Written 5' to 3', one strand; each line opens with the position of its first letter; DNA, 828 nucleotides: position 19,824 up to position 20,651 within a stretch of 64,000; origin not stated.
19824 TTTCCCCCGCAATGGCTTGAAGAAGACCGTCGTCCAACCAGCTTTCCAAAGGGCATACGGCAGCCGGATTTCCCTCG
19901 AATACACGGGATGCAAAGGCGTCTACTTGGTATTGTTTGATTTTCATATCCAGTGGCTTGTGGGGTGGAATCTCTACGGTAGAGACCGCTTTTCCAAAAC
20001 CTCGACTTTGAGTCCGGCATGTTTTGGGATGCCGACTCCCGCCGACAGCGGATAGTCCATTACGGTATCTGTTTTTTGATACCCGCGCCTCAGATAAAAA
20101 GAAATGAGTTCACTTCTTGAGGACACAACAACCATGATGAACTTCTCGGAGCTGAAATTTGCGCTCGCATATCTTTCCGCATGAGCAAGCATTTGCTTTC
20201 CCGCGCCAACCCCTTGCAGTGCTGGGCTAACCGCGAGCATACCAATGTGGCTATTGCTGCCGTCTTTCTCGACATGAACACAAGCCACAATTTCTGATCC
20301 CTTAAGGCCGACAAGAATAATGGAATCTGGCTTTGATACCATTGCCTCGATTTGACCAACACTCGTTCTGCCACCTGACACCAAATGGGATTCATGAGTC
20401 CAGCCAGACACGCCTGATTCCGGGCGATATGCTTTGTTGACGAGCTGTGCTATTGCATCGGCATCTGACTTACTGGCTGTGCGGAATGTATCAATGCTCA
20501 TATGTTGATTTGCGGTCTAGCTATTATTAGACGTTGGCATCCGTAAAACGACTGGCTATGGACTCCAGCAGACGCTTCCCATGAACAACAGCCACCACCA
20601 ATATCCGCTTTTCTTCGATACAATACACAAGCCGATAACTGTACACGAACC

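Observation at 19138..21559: Accessory cassette (PhzF-like, GNAT, RelE/ParE toxin-antitoxin pair, orphan HTH) inserted between bioF and bioB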

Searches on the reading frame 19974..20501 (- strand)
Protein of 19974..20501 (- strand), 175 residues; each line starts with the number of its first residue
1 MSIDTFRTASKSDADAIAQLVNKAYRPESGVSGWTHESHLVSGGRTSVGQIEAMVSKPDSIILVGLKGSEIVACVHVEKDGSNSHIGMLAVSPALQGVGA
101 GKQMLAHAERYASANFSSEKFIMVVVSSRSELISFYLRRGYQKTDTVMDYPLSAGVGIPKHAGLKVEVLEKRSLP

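Call 3: search_protein_families(library=pfam, proteins=[window:19974-20501:-], max_evalue=0.01)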
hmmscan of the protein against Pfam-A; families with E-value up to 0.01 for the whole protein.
window:19974-20501:- (175 aa): 4 families
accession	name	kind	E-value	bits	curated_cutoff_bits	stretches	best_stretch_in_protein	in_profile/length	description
PF13673.13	Acetyltransf_10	-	1.3e-11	45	23.6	1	50-146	21-112/128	Acetyltransferase (GNAT) domain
PF00583.31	Acetyltransf_1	-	2.5e-10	41.1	20.7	1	45-141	18-116/116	Acetyltransferase (GNAT) family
PF13508.13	Acetyltransf_7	-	7.8e-10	39.4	27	1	59-143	2-84/84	Acetyltransferase (GNAT) domain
PF13527.13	Acetyltransf_9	-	0.0062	17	25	0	6-142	2-125/127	Acetyltransferase (GNAT) domain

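Call 4: search_protein_families(library=ncbifam, proteins=[window:19974-20501:-], max_evalue=0.01)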
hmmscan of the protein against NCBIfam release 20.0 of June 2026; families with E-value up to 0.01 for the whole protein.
window:19974-20501:- (175 aa): 7 families
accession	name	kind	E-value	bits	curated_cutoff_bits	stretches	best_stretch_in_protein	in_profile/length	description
NF002959.0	PRK03624.1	equivalog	6.5e-11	42.1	124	1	12-148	15-136/147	GNAT family acetyltransferase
TIGR01575.1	rimI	equivalog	1.7e-07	31.4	86.4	1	50-150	22-121/132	ribosomal protein S18-alanine N-acetyltransferase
NF008212.0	PRK10975.1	equivalog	8.8e-05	22.4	219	1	68-119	147-199/232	dTDP-4-amino-4,6-dideoxy-D-galactose acyltransferase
NF040501.1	resist_ArsN2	equivalog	0.00027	20.5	125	1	63-143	27-103/133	arsenic resistance N-acetyltransferase ArsN2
NF007530.0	PRK10146.1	equivalog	0.0009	19.5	142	1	81-144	74-136/144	aminoalkylphosphonate N-acetyltransferase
TIGR03585.1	PseH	equivalog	0.0013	18.9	93.1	1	81-150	75-142/156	UDP-4-amino-4,6-dideoxy-N-acetyl-beta-L-altrosamine N-acetyltransferase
TIGR02382.1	wecD_rffC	equivalog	0.0034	17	195.1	1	78-141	118-180/191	dTDP-4-amino-4,6-dideoxy-D-galactose acyltransferase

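Call 22: find_homologous_proteins(query=window:19974-20501:-)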
Query window:19974-20501:- (175 aa): 496 proteins with E <= 0.001 among 547 candidates; the best 120 are listed.
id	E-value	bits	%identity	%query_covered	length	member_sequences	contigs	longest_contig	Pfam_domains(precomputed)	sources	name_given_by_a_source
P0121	1.9e-101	355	94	100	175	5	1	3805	PF13673.14,PF13508.14,PF00583.32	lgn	-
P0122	1.4e-100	352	95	99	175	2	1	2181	PF13673.14,PF13508.14,PF00583.32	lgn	-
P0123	8.4e-87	307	81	99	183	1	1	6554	PF13673.14,PF13508.14,PF00583.32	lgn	-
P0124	8.6e-87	307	82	98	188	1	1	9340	PF13673.14,PF13508.14,PF00583.32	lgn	-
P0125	2.1e-85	303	80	100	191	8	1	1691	PF13673.14,PF13508.14,PF00583.32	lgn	-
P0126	2.2e-85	302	81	100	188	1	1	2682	PF13673.14,PF13508.14,PF00583.32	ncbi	ncbi:MAG: GNAT family N-acetyltransferase [Sulfuricella sp.]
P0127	2.2e-84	299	79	100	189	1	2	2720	PF13673.14,PF13508.14,PF00583.32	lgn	-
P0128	4.3e-84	298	80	100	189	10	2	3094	PF13673.14,PF13508.14,PF00583.32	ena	-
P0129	5.7e-83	295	79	100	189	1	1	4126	PF13673.14,PF13508.14,PF00583.32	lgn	-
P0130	9.5e-83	294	79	100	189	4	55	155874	PF13673.14,PF13508.14,PF00583.32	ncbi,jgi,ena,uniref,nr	ncbi:MAG: GNAT family N-acetyltransferase [Shewanella vesiculosa]|uniref:GNAT family N-acetyltransfe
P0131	9.9e-83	294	79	99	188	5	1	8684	PF13673.14,PF13508.14,PF00583.32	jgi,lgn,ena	jgi:ribosomal protein S18 acetylase RimI-like enzyme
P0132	1.0e-82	294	78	98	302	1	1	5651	PF13673.14,PF13508.14,PF00583.32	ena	-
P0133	4.6e-82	292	79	100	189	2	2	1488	PF13673.14,PF13508.14,PF00583.32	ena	-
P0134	4.8e-82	292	77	100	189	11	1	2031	PF13673.14,PF13508.14,PF13527.14,PF00583.32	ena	-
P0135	5.5e-82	291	79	100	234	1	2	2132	PF13673.14,PF13508.14,PF00583.32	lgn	-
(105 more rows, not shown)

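Call 23: find_encoding_contigs(protein=P0121, flank=5000, max_places=4)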
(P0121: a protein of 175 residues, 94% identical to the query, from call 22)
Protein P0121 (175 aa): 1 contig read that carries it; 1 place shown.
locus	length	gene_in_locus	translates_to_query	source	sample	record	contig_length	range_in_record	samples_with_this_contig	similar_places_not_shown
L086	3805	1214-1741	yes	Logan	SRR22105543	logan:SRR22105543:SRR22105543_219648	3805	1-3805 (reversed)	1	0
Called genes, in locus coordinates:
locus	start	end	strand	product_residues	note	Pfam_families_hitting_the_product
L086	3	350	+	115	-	?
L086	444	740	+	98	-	PF20126:TumE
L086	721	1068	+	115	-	PF25212:HVO_A0114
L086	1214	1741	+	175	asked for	PF00583:Acetyltransf_1, PF13673:Acetyltransf_10, PF13508:Acetyltransf_7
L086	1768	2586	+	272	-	PF02567:PhzC-PhzF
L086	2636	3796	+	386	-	PF00155:Aminotran_1_2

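Call 24: find_encoding_contigs(protein=P0124, flank=6000, max_places=4)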
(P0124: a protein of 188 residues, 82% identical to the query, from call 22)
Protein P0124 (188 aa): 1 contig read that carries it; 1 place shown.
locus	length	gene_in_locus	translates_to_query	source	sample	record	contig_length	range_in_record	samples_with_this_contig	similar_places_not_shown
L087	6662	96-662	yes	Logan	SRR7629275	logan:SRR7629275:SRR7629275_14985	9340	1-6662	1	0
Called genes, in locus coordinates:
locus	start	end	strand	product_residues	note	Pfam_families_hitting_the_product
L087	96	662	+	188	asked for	PF00583:Acetyltransf_1, PF13673:Acetyltransf_10, PF13508:Acetyltransf_7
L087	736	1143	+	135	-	-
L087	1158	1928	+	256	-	PF00702:Hydrolase, PF13419:HAD_2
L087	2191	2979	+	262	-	PF07883:Cupin_2 (weak), PF00165:HTH_AraC (faint), PF12833:HTH_18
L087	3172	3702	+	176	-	PF03928:HbpS-like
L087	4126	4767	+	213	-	PF01551:Peptidase_M23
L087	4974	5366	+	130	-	PF00581:Rhodanese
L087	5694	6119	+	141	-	-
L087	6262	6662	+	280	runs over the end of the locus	PF14023:Bestrophin-like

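Call 25: find_encoding_contigs(protein=P0130, flank=5000, max_places=6)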
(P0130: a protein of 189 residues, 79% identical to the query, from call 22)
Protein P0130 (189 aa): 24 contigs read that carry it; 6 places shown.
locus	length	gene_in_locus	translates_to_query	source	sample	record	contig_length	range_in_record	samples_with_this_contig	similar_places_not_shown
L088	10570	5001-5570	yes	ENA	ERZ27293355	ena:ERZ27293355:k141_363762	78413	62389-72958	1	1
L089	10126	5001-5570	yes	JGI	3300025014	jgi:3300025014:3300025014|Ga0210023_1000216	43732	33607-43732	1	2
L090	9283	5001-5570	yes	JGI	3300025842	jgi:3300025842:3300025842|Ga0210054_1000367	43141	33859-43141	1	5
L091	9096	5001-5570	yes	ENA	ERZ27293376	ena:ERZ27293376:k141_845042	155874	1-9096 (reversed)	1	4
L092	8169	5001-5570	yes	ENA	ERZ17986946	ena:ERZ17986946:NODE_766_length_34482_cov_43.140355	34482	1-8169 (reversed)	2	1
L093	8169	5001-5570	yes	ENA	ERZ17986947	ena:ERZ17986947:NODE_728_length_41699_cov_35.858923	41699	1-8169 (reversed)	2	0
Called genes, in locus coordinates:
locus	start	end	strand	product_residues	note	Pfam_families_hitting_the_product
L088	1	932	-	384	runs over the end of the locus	PF13487:HD_5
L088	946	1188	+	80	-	-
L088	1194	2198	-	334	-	PF00586:AIRS, PF02769:AIRS_C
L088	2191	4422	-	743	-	PF00708:Acylphosphatase, PF07503:zf-HYPF, PF01300:Sua5_yciO_yrdC, PF17788:HypF_C, PF22521:HypF_C_2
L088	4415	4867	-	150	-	PF13495:Phage_int_SAM_4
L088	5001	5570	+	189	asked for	PF00583:Acetyltransf_1, PF13673:Acetyltransf_10, PF13508:Acetyltransf_7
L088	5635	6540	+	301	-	PF01435:Peptidase_M48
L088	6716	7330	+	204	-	PF13501:SoxY (weak), PF08770:SoxZ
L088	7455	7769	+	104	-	PF07883:Cupin_2 (weak)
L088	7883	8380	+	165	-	PF08937:ThsB_TIR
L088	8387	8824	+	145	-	-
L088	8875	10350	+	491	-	PF13646:HEAT_2 (faint)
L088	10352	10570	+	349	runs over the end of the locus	PF01555:N6_N4_Mtase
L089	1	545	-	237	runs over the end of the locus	PF00696:AA_kinase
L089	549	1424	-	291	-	PF00889:EF_TS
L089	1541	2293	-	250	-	PF00318:Ribosomal_S2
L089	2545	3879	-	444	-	PF05496:RuvB_N, PF07728:AAA_5 (weak), PF13191:AAA_16 (faint), PF13401:AAA_22 (faint), PF20720:nSTAND3 (weak), PF00004:AAA, PF16193:AAA_assoc_2, PF12002:MgsA_C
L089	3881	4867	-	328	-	PF13495:Phage_int_SAM_4, PF00589:Phage_integrase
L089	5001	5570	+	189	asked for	PF00583:Acetyltransf_1, PF13673:Acetyltransf_10, PF13508:Acetyltransf_7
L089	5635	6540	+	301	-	PF01435:Peptidase_M48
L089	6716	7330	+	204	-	PF13501:SoxY (weak), PF08770:SoxZ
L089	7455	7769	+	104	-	PF07883:Cupin_2 (weak)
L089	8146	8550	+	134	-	-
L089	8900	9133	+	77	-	-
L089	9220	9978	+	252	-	PF01844:HNH (weak)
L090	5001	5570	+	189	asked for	PF00583:Acetyltransf_1, PF13673:Acetyltransf_10, PF13508:Acetyltransf_7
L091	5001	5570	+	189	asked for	PF00583:Acetyltransf_1, PF13673:Acetyltransf_10, PF13508:Acetyltransf_7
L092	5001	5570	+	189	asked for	PF00583:Acetyltransf_1, PF13673:Acetyltransf_10, PF13508:Acetyltransf_7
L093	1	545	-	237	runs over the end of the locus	PF00696:AA_kinase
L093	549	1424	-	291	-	PF00889:EF_TS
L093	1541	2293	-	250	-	PF00318:Ribosomal_S2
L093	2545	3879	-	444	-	PF05496:RuvB_N, PF07728:AAA_5 (weak), PF13191:AAA_16 (faint), PF13401:AAA_22 (faint), PF00004:AAA, PF16193:AAA_assoc_2, PF12002:MgsA_C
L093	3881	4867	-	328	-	PF13495:Phage_int_SAM_4, PF00589:Phage_integrase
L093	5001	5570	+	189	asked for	PF00583:Acetyltransf_1, PF13673:Acetyltransf_10, PF13508:Acetyltransf_7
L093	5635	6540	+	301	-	PF01435:Peptidase_M48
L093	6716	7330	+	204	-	PF13501:SoxY (weak), PF08770:SoxZ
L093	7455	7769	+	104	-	PF07883:Cupin_2 (weak)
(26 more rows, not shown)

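Call 30: find_encoding_contigs(protein=P0122, flank=5000, max_places=4)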
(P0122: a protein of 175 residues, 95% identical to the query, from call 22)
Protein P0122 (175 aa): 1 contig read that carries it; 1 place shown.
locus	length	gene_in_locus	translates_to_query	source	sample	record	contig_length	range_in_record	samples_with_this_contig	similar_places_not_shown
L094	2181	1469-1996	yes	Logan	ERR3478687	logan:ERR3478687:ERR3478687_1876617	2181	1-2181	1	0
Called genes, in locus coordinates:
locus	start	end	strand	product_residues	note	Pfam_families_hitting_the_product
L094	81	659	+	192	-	-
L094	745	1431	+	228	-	PF00702:Hydrolase, PF13419:HAD_2, PF13242:Hydrolase_like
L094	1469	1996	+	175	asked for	PF00583:Acetyltransf_1, PF13673:Acetyltransf_10, PF13508:Acetyltransf_7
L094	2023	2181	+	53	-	?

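Call 31: find_encoding_contigs(protein=P0123, flank=6000, max_places=4)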
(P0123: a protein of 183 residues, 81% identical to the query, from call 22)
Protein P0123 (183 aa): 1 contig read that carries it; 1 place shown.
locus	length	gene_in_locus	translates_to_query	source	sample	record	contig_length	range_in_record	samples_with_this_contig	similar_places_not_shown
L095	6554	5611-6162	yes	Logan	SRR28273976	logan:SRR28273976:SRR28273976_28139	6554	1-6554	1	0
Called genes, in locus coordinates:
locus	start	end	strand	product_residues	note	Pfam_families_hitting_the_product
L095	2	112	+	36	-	?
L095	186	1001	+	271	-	PF13487:HD_5, PF01966:HD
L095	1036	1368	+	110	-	PF18505:DUF5619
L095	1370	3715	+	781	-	PF04945:YHS, PF24273:TRASH_HVO_1752_C (faint), PF04945:YHS, PF00122:E1-E2_ATPase, PF00702:Hydrolase, PF12710:HAD (weak), PF08282:Hydrolase_3 (faint)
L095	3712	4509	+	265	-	PF01209:Ubie_methyltran, PF02353:CMAS, PF06325:PrmA, PF13489:Methyltransf_23, PF13847:Methyltransf_31, PF08241:Methyltransf_11, PF08242:Methyltransf_12, PF13649:Methyltransf_25, +2 more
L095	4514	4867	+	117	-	PF04140:ICMT (weak), PF04191:PEMT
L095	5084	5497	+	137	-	-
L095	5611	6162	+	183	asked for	PF00583:Acetyltransf_1, PF13673:Acetyltransf_10, PF13508:Acetyltransf_7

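Call 40: search_protein_families(library=ncbifam, proteins=[L089:3881-4867:-, L086:444-740:+, L094:81-659:+, L094:745-1431:+], max_evalue=0.001)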
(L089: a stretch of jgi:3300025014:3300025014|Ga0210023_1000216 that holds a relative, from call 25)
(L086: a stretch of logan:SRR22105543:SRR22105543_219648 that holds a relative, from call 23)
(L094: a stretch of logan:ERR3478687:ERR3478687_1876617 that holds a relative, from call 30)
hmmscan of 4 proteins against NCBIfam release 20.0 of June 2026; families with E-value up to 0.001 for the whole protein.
L089:3881-4867:- (328 aa): 13 families
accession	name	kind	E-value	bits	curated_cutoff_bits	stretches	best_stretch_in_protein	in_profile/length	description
TIGR02249.1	integrase_gron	subfamily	1e-149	498.2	265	1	15-328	1-314/315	integron integrase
NF011946.0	PRK15417.1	equivalog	5e-120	400.7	435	1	2-327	2-328/337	integron integrase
NF040815.2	recomb_XerA_Arch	equivalog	2.9e-56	190.9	220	2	21-195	5-176/263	site-specific tyrosine recombinase/integron integrase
TIGR02224.1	recomb_XerC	equivalog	1.2e-47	162.7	335.15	2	249-314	212-277/295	tyrosine recombinase XerC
NF001399.0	PRK00283.1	subfamily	2.6e-46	158.2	279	1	49-317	45-286/300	tyrosine recombinase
TIGR02225.1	recomb_XerD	equivalog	8.4e-46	156.6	329.6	2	247-317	207-277/290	site-specific tyrosine recombinase XerD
NF002331.0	PRK01287.1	subfamily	4.9e-32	111.3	371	2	21-195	35-227/365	site-specific tyrosine recombinase XerC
NF003462.0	PRK05084.1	equivalog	2.8e-20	72.4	267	2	270-323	300-353/360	tyrosine recombinase XerS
NF007370.0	PRK09870.1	subfamily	4.4e-12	46.1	221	2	262-313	127-178/200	tyrosine-type DNA invertase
NF007371.0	PRK09871.1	subfamily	1.5e-08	34.4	222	1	257-313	117-173/198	tyrosine-type DNA invertase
NF040693.1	recomb_GmtY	equivalog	4.4e-06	26.2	340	0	273-313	391-431/441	gamma-mobile-trio recombinase GmtY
NF041502.1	integrase_1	equivalog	7.2e-06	25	350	1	134-314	168-360/484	site-specific integrase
NF002685.0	PRK02436.1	equivalog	0.00087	19.2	178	0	76-200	62-179/245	site-specific tyrosine recombinase XerD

L086:444-740:+ (98 aa): 0 families

L094:81-659:+ (192 aa): 0 families

L094:745-1431:+ (228 aa): 22 families
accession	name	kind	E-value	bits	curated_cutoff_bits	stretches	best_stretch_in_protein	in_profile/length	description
TIGR02253.1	CTE7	subfamily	2.1e-15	57.1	169.75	1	54-207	46-195/221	TIGR02253 family HAD-type hydrolase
TIGR02252.1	DREG-2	subfamily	2.4e-12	47.1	155.2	1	62-205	62-203/203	HAD hydrolase, REG-2-like, family IA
TIGR02254.1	YjjG_YfnB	equivalog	2.4e-12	46.8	159.9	1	144-212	134-202/223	YjjG family noncanonical pyrimidine nucleotidase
NF009697.0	PRK13222.1-4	equivalog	4.6e-08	32.7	327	1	139-205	127-192/232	phosphoglycolate phosphatase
TIGR01668.1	YqeG_hyp_ppase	hypoth_equivalog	1e-07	31.7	89.1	1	159-220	88-151/170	YqeG family HAD IIIA-type phosphatase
NF053830.1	RUBPPhHalo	equivalog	1.2e-07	31.6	330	1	141-211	138-208/234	ribulose-1,5-bisphosphate 5-phosphatase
TIGR01428.1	HAD_type_II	equivalog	5.9e-07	29.7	125.4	1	67-206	52-190/197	haloacid dehalogenase type II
TIGR01549.1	HAD-SF-IA-v1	subfamily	7.7e-07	29.6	23.3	1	147-200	99-149/149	HAD-IA family hydrolase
TIGR01460.1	HAD-SF-IIA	subfamily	1.1e-06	28.6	100.15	1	145-206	180-243/246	HAD-IIA family hydrolase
TIGR01662.1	HAD-SF-IIIA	subfamily_domain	1.6e-06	28.3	44.6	1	152-206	84-138/141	HAD-IIIA family hydrolase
NF006976.0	PRK09449.1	equivalog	1.8e-06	27.7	183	1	141-206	129-195/225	pyrimidine 5'-nucleotidase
NF009695.0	PRK13222.1-2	equivalog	5e-06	26.1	225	1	77-206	60-193/226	phosphoglycolate phosphatase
NF009804.0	PRK13288.1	equivalog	8.6e-06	25.4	218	1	139-207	115-182/215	pyrophosphatase PpaX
TIGR01458.1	HAD-SF-IIA-hyp3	hypoth_equivalog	1e-05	25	175.95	1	160-206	177-223/257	TIGR01458 family HAD-type hydrolase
NF009694.0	PRK13222.1-1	equivalog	2e-05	24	415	1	113-203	119-207/252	phosphoglycolate phosphatase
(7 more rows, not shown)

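Call 69: search_protein_families(library=pfam, proteins=[L086:444-740:+, L094:81-659:+], max_evalue=5)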
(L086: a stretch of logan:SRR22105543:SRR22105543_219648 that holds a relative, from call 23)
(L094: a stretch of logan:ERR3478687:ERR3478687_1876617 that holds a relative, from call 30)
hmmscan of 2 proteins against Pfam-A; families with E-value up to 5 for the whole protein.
L086:444-740:+ (98 aa): 1 family
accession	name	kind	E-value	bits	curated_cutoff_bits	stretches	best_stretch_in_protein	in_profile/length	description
PF20126.4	TumE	-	1.3e-15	57.6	23.4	1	12-88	2-80/81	Toxin TumE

L094:81-659:+ (192 aa): 1 family
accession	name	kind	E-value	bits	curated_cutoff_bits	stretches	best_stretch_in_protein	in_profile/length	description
PF04179.17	Init_tRNA_PT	-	0.021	15.5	22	1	28-89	52-114/114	Rit1 DUSP-like domain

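Call 76: search_protein_families(library=padloc, proteins=[window:19974-20501:-], max_evalue=0.01)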
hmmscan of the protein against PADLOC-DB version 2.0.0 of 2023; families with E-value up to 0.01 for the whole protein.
window:19974-20501:- (175 aa): 0 families
